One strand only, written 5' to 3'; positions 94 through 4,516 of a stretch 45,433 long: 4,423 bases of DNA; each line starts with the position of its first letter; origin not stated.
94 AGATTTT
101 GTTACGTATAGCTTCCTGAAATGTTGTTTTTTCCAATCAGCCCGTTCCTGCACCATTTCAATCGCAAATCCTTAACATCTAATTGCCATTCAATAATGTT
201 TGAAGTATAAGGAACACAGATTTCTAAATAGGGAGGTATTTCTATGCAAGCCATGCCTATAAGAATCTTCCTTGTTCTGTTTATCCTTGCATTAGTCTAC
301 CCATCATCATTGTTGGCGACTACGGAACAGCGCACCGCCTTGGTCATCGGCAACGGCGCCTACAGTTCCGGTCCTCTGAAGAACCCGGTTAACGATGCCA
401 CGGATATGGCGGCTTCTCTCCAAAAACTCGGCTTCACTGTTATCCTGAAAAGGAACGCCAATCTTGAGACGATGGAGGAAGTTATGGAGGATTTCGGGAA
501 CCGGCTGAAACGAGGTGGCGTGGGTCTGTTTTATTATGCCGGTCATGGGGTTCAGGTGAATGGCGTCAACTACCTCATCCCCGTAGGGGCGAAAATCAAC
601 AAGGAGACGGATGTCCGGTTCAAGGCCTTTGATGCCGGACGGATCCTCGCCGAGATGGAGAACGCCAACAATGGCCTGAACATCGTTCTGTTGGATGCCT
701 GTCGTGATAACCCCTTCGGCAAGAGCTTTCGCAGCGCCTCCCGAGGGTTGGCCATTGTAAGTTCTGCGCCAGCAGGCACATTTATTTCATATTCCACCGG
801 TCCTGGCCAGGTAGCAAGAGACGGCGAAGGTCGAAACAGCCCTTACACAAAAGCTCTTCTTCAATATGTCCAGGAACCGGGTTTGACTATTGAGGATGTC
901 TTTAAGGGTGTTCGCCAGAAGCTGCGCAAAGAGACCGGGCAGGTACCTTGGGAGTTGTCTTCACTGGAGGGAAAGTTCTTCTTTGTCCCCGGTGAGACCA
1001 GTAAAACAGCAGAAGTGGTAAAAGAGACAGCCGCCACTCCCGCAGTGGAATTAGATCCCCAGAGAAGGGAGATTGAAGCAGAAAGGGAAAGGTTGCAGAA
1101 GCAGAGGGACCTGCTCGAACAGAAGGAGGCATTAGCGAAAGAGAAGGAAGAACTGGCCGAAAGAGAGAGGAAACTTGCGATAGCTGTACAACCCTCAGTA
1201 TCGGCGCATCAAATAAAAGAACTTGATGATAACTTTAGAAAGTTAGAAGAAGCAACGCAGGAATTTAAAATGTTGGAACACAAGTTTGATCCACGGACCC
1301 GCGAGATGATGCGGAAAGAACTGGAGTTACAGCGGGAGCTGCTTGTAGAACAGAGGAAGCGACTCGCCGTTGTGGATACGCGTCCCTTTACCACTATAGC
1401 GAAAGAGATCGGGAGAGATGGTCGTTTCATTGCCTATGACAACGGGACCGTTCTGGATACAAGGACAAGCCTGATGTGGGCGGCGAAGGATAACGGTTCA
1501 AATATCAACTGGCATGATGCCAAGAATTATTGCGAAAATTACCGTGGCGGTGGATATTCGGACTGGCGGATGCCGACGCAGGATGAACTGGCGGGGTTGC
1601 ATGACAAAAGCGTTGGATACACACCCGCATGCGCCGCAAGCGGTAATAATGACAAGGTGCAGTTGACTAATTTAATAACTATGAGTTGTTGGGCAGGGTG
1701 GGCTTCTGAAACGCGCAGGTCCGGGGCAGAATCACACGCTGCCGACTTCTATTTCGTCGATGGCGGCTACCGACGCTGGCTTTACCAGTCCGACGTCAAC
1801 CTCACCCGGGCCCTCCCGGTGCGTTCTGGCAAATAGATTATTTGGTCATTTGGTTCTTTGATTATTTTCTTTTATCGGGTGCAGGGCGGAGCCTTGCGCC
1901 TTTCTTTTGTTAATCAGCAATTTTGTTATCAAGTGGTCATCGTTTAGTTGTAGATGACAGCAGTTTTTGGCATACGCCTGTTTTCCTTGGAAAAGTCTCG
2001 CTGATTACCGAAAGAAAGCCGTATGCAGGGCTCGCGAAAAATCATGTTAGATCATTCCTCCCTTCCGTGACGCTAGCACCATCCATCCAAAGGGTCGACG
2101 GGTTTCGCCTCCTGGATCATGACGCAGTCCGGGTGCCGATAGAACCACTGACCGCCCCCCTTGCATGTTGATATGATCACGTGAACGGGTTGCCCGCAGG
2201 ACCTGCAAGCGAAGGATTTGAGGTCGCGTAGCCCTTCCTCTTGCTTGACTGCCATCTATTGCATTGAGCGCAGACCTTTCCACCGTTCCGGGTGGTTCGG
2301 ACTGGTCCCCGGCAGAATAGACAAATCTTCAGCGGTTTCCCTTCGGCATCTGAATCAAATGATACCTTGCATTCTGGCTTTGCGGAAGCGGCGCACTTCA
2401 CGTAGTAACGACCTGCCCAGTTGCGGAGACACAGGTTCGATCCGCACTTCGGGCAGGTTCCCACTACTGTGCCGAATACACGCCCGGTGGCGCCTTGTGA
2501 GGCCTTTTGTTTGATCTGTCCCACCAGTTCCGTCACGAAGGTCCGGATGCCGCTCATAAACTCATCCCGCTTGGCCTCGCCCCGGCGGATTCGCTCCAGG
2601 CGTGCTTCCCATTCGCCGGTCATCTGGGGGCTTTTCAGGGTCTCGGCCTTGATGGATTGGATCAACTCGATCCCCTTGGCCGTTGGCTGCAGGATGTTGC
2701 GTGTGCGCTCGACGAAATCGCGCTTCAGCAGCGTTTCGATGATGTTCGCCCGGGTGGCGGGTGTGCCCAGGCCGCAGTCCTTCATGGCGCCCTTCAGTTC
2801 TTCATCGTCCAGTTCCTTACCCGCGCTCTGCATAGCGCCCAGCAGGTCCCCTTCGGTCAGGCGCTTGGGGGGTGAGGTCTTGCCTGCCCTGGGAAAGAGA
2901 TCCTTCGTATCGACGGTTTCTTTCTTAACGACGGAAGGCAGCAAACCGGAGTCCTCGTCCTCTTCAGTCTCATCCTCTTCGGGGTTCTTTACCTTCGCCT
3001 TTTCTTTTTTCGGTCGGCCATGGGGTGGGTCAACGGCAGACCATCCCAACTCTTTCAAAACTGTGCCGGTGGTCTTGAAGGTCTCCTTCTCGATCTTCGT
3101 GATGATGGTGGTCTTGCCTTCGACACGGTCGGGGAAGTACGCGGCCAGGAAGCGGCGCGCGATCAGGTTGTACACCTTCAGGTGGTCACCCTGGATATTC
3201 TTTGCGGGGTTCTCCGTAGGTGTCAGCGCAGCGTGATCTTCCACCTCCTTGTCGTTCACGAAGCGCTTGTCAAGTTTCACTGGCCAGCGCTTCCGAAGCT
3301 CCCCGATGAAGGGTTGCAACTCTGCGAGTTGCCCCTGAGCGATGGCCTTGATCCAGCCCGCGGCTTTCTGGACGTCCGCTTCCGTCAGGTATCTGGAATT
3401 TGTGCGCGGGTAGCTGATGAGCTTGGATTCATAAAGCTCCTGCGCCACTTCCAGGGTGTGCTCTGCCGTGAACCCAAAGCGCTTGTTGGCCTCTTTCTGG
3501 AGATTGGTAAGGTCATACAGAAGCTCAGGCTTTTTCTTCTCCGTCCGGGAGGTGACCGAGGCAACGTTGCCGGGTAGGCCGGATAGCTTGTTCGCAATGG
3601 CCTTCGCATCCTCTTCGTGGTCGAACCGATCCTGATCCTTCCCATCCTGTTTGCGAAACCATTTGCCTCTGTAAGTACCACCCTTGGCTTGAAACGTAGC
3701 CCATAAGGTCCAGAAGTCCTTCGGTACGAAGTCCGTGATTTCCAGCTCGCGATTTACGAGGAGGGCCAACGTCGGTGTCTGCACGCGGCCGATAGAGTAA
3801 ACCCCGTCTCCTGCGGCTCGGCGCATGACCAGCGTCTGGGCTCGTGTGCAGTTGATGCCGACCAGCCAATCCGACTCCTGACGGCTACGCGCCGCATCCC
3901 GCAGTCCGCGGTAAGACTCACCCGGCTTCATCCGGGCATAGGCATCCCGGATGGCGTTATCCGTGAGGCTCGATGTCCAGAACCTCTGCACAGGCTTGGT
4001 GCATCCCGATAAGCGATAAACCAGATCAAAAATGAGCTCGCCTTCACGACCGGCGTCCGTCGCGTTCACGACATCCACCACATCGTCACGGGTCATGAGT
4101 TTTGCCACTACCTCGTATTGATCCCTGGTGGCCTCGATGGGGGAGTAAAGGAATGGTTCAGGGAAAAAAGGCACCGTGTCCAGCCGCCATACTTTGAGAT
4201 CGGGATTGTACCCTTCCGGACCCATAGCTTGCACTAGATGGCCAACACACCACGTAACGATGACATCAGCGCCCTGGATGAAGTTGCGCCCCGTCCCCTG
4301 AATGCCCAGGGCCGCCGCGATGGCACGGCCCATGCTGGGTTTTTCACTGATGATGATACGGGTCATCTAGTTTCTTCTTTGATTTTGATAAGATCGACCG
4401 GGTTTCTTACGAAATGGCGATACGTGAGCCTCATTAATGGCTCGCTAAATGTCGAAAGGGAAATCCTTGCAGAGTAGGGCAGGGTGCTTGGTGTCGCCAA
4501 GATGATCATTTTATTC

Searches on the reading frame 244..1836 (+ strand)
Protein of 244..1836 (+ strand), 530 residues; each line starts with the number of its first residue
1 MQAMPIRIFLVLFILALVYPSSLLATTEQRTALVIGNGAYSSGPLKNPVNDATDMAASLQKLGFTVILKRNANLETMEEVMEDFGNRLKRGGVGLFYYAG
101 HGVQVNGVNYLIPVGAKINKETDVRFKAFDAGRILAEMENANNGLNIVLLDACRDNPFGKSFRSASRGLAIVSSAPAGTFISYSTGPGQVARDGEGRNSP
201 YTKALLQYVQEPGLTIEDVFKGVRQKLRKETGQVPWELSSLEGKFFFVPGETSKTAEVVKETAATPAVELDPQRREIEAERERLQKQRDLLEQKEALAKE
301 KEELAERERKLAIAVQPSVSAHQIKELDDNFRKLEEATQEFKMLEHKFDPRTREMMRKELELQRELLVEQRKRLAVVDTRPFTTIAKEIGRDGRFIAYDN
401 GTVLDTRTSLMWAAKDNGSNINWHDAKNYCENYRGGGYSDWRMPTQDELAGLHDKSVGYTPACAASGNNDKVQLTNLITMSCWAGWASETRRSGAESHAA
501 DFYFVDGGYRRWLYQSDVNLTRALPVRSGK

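Call 8: search_protein_families(library=pfam, proteins=[window:244-1836:+])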
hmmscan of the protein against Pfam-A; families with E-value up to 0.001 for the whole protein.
window:244-1836:+ (530 aa): 2 families
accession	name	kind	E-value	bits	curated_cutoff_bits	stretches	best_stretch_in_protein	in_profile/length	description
PF00656.27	Peptidase_C14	-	9.1e-40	137.2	21.4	1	30-246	2-233/233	Caspase domain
PF07603.17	Lcl_C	-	9.2e-15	55.4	34.9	1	401-508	1-101/117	Lcl C-terminal domain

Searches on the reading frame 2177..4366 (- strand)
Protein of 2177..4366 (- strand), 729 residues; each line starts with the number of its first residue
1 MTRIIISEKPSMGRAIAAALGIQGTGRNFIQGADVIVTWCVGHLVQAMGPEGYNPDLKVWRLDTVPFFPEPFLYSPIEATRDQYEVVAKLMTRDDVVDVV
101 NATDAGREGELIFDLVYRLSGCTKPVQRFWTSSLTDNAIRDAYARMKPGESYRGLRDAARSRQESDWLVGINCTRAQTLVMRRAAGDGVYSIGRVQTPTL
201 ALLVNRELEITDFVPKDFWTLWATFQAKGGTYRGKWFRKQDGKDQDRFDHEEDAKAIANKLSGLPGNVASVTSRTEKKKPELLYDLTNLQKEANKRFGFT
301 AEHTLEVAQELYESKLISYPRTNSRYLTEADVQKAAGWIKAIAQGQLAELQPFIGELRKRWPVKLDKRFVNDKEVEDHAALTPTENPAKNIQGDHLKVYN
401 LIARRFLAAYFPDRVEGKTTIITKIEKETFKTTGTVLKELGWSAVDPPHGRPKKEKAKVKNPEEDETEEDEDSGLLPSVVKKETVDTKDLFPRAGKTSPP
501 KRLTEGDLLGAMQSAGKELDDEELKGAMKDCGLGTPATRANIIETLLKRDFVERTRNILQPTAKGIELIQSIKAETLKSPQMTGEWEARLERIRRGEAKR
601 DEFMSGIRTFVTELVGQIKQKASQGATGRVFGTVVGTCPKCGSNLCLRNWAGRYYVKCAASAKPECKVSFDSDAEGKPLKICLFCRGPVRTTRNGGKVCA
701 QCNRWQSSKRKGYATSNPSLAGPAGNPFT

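Call 7: search_protein_families(library=pfam, proteins=[window:2177-4366:-])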
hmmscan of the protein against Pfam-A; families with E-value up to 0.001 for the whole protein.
window:2177-4366:- (729 aa): 2 families
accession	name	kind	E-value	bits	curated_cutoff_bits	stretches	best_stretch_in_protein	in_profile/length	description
PF01131.25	Topoisom_bac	-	3.2e-116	389.1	35.1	1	152-604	3-410/411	DNA topoisomerase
PF01751.28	Toprim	-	1.4e-06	28.9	23.1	1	4-119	2-79/96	Toprim domain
